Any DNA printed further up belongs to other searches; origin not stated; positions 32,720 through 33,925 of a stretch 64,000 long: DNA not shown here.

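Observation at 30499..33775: Self-contained reductant relay for class III RNR: NrdD with fused thioredoxin-fold domain plus a TrxR-like flavoprotein without the NADPH motif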

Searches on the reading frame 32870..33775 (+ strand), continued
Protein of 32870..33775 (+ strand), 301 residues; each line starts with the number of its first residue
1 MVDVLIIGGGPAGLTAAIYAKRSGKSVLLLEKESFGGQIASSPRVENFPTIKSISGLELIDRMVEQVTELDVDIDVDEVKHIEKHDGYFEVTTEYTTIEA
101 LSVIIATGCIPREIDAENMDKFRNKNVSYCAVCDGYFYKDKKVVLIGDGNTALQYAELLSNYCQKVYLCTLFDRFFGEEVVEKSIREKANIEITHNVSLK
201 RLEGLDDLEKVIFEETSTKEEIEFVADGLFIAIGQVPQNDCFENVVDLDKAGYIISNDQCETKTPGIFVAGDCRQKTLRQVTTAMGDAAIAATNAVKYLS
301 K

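Call 41: search_protein_families(library=ncbifam, proteins=[L035:8001-8894:+, L032:8001-8897:+, L075:8001-8903:+], max_evalue=1e-30)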
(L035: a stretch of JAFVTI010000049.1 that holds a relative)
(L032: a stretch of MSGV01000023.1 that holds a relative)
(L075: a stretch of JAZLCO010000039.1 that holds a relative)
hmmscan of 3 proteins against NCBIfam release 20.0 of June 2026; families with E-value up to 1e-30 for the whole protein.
L035:8001-8894:+ (298 aa): 4 families
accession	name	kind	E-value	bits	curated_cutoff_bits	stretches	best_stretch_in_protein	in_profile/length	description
TIGR01292.1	TRX_reduct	equivalog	1.1e-89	300.2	343.45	1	2-297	1-300/300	thioredoxin-disulfide reductase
TIGR03143.1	AhpF_homolog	hypoth_equivalog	3.2e-69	233.9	687.65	1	1-297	4-308/555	putative alkyl hydroperoxide reductase F subunit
TIGR03140.1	AhpF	equivalog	7.7e-67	226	502.9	1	2-296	213-511/515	alkyl hydroperoxide reductase subunit F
NF007614.0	PRK10262.1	equivalog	1.9e-49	168.5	644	1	4-298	9-315/321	thioredoxin-disulfide reductase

L032:8001-8897:+ (299 aa): 4 families
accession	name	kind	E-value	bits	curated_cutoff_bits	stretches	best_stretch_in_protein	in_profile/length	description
TIGR01292.1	TRX_reduct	equivalog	1.8e-97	325.8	343.45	1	1-299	2-300/300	thioredoxin-disulfide reductase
TIGR03143.1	AhpF_homolog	hypoth_equivalog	4.9e-73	246.6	687.65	1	1-298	6-307/555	putative alkyl hydroperoxide reductase F subunit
TIGR03140.1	AhpF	equivalog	6.8e-63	212.9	502.9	1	1-299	214-512/515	alkyl hydroperoxide reductase subunit F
NF007614.0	PRK10262.1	equivalog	1e-55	189.1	644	1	2-299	9-314/321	thioredoxin-disulfide reductase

L075:8001-8903:+ (301 aa): 4 families
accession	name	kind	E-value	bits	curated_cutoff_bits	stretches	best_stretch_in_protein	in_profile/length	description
TIGR01292.1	TRX_reduct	equivalog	6.6e-95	317.4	343.45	1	2-301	1-300/300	thioredoxin-disulfide reductase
TIGR03143.1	AhpF_homolog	hypoth_equivalog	5.3e-75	253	687.65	1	2-301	5-308/555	putative alkyl hydroperoxide reductase F subunit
TIGR03140.1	AhpF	equivalog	3.9e-69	233.5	502.9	1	2-300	213-511/515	alkyl hydroperoxide reductase subunit F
NF007614.0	PRK10262.1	equivalog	9.5e-46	156.4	644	1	4-301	9-314/321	thioredoxin-disulfide reductase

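Call 60: predict_structure(alignment_id=A1)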
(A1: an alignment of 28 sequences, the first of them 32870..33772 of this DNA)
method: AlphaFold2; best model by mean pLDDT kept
length: 301 residues; sequences in the alignment: 28
mean_pLDDT: 91.3   pTM: 0.81
mean pLDDT of the five models: 91.3, 91.3, 90.6, 87.5, 86.7
residues with pLDDT >= 90: 217; 70-90: 71; 50-70: 13; < 50: 0
segments of 3 or more residues with pLDDT < 50: none
pLDDT, mean of each block of 10 residues (from residue 1): 95 96 97 78 65 78 94 94 96 96 94 89 84 82 94 91 96 91 93 98 95 97 97 89 95 95 97 85 91 97 87
secondary structure, 60 per line:
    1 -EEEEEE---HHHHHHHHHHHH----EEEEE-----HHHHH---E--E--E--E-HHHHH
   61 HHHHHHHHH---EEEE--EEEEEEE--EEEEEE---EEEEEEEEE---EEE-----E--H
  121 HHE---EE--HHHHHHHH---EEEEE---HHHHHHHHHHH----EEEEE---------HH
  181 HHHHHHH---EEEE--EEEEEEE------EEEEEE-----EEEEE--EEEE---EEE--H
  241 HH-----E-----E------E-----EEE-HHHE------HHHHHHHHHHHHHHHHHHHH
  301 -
elements in order: E2-7 H11-22 E27-31 H37-41 H56-69 E73-76 E79-85 E88-93 E97-105 E109-111 H131-138 E142-146 H150-160 E165-169 H179-187 E191-194 E197-203 E210-215 E221-225 E228-231 E235-237 E267-269 H281-300

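Call 64: search_protein_representatives(protein=window:32870-33772:+)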
Query: 301 residues. Proteins with E-value up to 0.001 (for the whole library): 28440; up to 1e-10: 11459; up to 1e-30: 2561. The best 150 are listed.
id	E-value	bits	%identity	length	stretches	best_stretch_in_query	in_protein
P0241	5.6e-95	334.3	54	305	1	3-299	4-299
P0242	4.3e-94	331.4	53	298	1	1-300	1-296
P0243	4.7e-88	311.5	50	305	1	1-300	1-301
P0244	2.7e-83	295.9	50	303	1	1-299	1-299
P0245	1.4e-78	280.4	49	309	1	1-301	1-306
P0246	9.0e-75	268.0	47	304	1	2-299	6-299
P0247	1.2e-73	264.2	44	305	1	2-299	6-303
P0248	1.4e-73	264.1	46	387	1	2-300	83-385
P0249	2.3e-73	263.4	41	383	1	1-299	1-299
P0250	5.0e-73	262.3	46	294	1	1-301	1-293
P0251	1.1e-72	261.1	44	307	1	1-299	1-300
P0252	4.0e-72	259.3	45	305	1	1-299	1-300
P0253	4.3e-72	259.2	43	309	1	3-301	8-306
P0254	1.3e-70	254.4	42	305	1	2-300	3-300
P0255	2.2e-70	253.6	43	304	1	3-299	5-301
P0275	1.6e-64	234.4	44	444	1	1-300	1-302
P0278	4.5e-64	232.9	45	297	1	3-299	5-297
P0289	4.6e-63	229.6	44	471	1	1-300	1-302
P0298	1.0e-61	225.1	43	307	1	2-299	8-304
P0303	3.8e-61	223.2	44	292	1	3-298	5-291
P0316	7.2e-60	219.1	41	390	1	1-299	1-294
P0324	2.4e-59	217.4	37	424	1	3-300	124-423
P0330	4.4e-59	216.5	42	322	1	3-300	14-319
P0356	1.6e-57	211.4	34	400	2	2-201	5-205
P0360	2.4e-57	210.8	42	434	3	226-299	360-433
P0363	4.3e-57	210.0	29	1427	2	4-299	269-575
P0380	4.3e-56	206.7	37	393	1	2-299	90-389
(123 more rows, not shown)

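Call 66: find_encoding_contigs(protein=P0278, flank=6000, max_places=3)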
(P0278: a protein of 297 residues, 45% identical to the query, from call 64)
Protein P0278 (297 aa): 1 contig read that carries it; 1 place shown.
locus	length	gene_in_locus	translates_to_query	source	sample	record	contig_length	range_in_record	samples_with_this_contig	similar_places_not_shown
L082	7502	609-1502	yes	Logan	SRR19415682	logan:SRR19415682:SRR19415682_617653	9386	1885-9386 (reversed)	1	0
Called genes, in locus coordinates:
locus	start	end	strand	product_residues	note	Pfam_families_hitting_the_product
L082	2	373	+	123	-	?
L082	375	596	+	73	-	-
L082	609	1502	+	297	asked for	PF00070:Pyr_redox (faint), PF00890:FAD_binding_2 (faint), PF01266:DAO (faint), PF01946:Thi4 (weak), PF03486:HI0933_like (faint), PF07992:Pyr_redox_2, PF13450:NAD_binding_8 (weak), PF13738:Pyr_redox_3, +1 more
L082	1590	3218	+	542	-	-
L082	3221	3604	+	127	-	-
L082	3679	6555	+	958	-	-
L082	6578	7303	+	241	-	-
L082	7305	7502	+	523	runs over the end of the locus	-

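Call 67: fold_search(model_id=the predicted structure, library=pdb)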
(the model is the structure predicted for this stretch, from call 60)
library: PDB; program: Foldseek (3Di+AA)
matches with E <= 10: 1995; with E <= 0.001: 1205
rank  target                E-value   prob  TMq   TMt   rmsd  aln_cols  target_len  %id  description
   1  5mh4                  1.4e-39  1.00  0.75  0.74   5.0       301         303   36  Crystal Structure of Lactococcus lactis Thioredoxin Reductase (FR conformation) (released 2017-04-12)
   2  7jyp                  1.4e-38  1.00  0.91  0.90   2.1       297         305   36  Structure of thioredoxin reductase from the thermophilic eubacterium Thermosipho africanus TCF52B (released 2021-10-06)
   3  7aaw_B                3.2e-38  1.00  0.89  0.87   2.6       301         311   34  Thioredoxin Reductase from Bacillus cereus (released 2021-09-15)
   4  5mjk_A                3.4e-38  1.00  0.87  0.87   2.8       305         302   36  Crystal Structure of Lactococcus lactis Thioredoxin Reductase (FO conformation) (released 2017-04-12)
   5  5uwy                  5.1e-38  1.00  0.89  0.88   2.5       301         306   36  The crystal structure of thioredoxin reductase from Streptococcus pyogenes MGAS5005 (released 2017-03-15)
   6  7aaw_A                1.8e-37  1.00  0.90  0.87   2.4       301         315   33  Thioredoxin Reductase from Bacillus cereus (released 2021-09-15)
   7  2q7v_B                2.8e-37  1.00  0.89  0.87   2.6       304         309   36  Crystal Structure of Deinococcus Radiodurans Thioredoxin Reductase (released 2008-07-08)
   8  4gcm_B                3.2e-37  1.00  0.92  0.90   2.1       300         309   34  Crystal structure of a thioredoxine reductase (trxB) from Staphylococcus aureus subsp. aureus Mu50 at 1.80 A resolutio (released 2012-08-29)
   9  4gcm_A                3.6e-37  1.00  0.91  0.89   2.3       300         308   34  Crystal structure of a thioredoxine reductase (trxB) from Staphylococcus aureus subsp. aureus Mu50 at 1.80 A resolutio (released 2012-08-29)
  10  8cci                  9.6e-37  1.00  0.90  0.89   2.4       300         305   33  Crystal structure of Mycobacterium smegmatis thioredoxin reductase (released 2023-07-26)
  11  9xub_A                2.5e-36  1.00  0.88  0.87   2.7       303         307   32  Crystal Structure of Thioredoxin reductase from Mycobacterium tuberculosis. (released 2026-02-04)
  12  2q0l_A                2.5e-36  1.00  0.86  0.83   3.2       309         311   35  Helicobacter pylori thioredoxin reductase reduced by sodium dithionite in complex with NADP+ (released 2007-07-03)
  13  2q7v_A                2.6e-36  1.00  0.88  0.85   2.8       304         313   36  Crystal Structure of Deinococcus Radiodurans Thioredoxin Reductase (released 2008-07-08)
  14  2q0k_A                3.9e-36  1.00  0.86  0.83   3.2       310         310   35  Oxidized thioredoxin reductase from Helicobacter pylori in complex with NADP+ (released 2007-07-03)
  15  5uth                  8.4e-36  1.00  0.89  0.88   2.6       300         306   33  Crystal structure of thioredoxin reductase from Mycobacterium smegmatis in complex with FAD (released 2017-03-08)
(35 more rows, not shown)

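Call 72: find_encoding_contigs(protein=P0303, flank=5000, max_places=2)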
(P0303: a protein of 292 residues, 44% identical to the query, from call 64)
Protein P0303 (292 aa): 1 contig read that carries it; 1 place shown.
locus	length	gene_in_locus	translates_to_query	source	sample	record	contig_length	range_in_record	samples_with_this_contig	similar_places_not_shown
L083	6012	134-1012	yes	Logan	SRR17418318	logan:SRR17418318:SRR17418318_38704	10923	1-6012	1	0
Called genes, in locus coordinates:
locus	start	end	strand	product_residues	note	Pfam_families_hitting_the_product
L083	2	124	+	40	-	?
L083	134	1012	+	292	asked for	PF00070:Pyr_redox (faint), PF00890:FAD_binding_2 (weak), PF01266:DAO, PF01494:FAD_binding_3, PF07992:Pyr_redox_2, PF12831:FAD_oxidored, PF13450:NAD_binding_8 (weak), PF13738:Pyr_redox_3, +2 more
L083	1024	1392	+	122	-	-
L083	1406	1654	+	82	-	-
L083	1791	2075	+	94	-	-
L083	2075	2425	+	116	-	PF01541:GIY-YIG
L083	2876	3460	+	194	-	-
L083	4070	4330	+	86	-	-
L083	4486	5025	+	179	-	PF00692:dUTPase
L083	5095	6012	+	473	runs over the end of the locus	-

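Call 73: find_encoding_contigs(protein=P0298, flank=5000, max_places=2)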
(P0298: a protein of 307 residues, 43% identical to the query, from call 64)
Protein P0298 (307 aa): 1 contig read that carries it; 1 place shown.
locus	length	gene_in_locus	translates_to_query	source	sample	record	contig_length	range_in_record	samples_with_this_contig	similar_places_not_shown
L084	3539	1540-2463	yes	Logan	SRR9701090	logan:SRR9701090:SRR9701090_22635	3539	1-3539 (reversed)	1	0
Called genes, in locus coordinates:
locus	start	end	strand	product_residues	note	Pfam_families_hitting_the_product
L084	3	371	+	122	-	?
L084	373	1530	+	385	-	-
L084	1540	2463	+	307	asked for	PF00890:FAD_binding_2 (weak), PF01266:DAO (weak), PF01946:Thi4 (weak), PF03486:HI0933_like (weak), PF07992:Pyr_redox_2, PF12831:FAD_oxidored (weak), PF13450:NAD_binding_8 (weak), PF13738:Pyr_redox_3, +2 more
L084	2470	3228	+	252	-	-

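Call 74: find_encoding_contigs(protein=P0330, flank=5000, max_places=2)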
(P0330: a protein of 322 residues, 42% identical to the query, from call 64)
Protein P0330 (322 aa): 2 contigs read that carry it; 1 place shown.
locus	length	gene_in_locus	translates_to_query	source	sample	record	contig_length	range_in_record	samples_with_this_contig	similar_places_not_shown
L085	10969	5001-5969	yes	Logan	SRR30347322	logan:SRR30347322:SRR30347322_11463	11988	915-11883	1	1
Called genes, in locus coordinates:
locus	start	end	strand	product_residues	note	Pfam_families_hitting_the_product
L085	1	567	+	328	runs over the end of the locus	PF12705:PDDEXK_1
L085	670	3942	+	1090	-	PF14490:HHH_RecD2, PF13245:AAA_19, PF13604:AAA_30, PF18335:SH3_13, PF13538:UvrD_C_2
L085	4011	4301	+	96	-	-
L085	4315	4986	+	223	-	PF00574:CLP_protease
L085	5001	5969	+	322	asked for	PF00070:Pyr_redox (faint), PF00890:FAD_binding_2 (weak), PF01134:GIDA (faint), PF01266:DAO (weak), PF07992:Pyr_redox_2, PF12831:FAD_oxidored (weak), PF13450:NAD_binding_8 (weak), PF13738:Pyr_redox_3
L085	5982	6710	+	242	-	PF02562:PhoH, PF13604:AAA_30 (faint)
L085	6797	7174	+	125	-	-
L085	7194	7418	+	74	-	-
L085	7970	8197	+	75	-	-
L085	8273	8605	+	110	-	-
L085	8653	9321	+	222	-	PF01764:Lipase_3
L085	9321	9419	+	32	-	-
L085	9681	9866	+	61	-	-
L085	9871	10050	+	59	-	-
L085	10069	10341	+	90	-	-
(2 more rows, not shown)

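Call 79: find_related_loci(query=A3, collection=viral_contigs, flank=8000)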
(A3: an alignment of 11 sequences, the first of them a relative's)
Query A3 (292 aa) in viral_contigs; peptide patterns used: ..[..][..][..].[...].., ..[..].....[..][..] (x = any residue, [..] = any of these).
61 stretches matched a pattern; 55 encode a relative of the query (tblastn E <= 1e-3); 55 distinct loci.
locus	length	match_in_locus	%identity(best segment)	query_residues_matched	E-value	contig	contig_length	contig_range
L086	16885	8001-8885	43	4-292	1e-61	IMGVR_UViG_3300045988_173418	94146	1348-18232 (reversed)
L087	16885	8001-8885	42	4-292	3e-61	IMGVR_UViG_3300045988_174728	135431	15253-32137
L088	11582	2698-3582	43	4-292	4e-61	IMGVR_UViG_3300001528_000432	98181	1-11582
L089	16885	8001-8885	43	4-292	6e-61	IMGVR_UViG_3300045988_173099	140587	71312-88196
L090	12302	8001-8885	42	4-292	1e-60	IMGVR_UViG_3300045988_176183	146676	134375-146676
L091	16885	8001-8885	43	4-292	4e-60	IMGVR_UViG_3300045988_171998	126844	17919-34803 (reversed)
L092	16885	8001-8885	43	4-292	1e-59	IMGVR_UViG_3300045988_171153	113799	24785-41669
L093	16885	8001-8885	42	4-292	2e-59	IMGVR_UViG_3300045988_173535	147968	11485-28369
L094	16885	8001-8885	40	4-292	7e-59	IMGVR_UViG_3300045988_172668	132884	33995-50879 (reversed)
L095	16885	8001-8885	41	4-292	6e-59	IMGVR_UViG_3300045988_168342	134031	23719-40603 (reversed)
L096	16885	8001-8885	42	4-292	8e-61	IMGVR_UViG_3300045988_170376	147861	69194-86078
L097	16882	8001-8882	39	2-292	2e-56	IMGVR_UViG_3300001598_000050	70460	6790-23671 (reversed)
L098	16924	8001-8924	34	1-286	3e-50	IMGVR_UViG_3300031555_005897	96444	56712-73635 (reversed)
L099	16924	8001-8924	34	1-286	3e-50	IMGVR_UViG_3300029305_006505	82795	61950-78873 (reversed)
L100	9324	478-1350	36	4-284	3e-49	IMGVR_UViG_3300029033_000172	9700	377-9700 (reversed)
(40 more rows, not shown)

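Call 93: search_protein_families(library=phrogs, proteins=[L089:7983-8897:+, window:32870-33772:+], max_evalue=0.00001)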
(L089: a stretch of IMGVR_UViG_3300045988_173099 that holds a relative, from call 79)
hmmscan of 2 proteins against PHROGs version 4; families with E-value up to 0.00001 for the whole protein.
L089:7983-8897:+ (305 aa): 2 families
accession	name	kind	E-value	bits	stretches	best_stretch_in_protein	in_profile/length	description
phrog_6397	-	DNA, RNA and nucleotide metabolism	3.3e-56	191.8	1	5-303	4-321/473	ribonucleotide reductase large subunit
phrog_6132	-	DNA, RNA and nucleotide metabolism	2e-08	34.9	1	89-258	317-481/530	ribonucleotide reductase large subunit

window:32870-33772:+ (301 aa): 3 families
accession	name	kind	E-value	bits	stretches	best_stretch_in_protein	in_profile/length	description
phrog_6397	-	DNA, RNA and nucleotide metabolism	4.6e-67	227.6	1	1-300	5-320/473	ribonucleotide reductase large subunit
phrog_5517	-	unknown function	8.4e-10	38.4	1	4-244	389-619/679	-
phrog_6132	-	DNA, RNA and nucleotide metabolism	1.2e-09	38.9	1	71-257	305-476/530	ribonucleotide reductase large subunit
